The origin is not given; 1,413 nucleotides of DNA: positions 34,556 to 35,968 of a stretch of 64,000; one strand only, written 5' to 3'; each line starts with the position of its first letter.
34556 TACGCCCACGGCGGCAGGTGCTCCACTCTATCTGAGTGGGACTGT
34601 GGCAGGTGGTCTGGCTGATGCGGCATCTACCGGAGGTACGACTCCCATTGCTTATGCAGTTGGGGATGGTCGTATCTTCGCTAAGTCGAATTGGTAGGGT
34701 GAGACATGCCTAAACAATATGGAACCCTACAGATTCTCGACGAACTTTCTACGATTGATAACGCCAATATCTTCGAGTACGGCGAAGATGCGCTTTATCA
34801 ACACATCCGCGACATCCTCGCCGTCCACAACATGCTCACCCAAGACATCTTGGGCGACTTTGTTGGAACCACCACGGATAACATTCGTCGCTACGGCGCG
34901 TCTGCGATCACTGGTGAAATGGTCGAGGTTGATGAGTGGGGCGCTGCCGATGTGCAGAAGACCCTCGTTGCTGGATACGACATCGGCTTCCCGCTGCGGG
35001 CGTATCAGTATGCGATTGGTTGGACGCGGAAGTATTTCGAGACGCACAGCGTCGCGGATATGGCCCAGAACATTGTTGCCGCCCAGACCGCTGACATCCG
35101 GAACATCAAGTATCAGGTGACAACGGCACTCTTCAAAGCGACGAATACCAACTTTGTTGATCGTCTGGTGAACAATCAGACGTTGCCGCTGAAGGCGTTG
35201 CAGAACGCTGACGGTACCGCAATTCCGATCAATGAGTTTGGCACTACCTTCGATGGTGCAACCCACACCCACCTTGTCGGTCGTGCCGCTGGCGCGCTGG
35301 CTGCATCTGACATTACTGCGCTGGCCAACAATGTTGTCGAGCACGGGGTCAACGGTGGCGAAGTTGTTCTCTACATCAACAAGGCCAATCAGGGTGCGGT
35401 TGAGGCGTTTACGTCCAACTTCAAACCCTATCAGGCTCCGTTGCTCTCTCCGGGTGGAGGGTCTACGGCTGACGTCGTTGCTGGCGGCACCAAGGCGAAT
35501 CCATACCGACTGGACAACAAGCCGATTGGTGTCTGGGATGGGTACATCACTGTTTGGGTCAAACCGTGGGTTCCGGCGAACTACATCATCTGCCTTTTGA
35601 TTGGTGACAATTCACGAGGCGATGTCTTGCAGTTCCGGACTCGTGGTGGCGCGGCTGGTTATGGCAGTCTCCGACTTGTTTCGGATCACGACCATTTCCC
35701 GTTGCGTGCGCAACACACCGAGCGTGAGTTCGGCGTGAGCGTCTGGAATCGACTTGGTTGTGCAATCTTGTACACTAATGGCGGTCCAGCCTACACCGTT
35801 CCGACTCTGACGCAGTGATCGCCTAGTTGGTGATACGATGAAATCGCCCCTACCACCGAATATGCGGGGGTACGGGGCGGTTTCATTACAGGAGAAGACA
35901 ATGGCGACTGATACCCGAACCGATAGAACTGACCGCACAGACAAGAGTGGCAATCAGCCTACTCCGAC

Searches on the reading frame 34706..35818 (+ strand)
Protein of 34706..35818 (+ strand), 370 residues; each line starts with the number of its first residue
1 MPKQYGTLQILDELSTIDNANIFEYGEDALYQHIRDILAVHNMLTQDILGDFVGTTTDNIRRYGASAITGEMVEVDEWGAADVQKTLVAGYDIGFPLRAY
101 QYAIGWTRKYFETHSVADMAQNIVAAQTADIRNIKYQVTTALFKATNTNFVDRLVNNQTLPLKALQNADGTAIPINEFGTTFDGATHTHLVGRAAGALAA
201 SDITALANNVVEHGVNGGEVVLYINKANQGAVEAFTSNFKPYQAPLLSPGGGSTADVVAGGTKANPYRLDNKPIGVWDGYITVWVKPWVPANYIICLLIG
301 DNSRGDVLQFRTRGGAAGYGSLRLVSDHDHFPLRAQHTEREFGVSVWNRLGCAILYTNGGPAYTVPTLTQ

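Call 11: search_protein_families(library=phrogs, proteins=[window:34706-35818:+], max_evalue=0.001)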
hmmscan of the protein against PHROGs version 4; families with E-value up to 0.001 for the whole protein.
window:34706-35818:+ (370 aa): 1 family
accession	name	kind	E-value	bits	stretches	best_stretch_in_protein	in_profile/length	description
phrog_3990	-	head and packaging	3.5e-37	129.4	1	28-367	39-381/390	major head protein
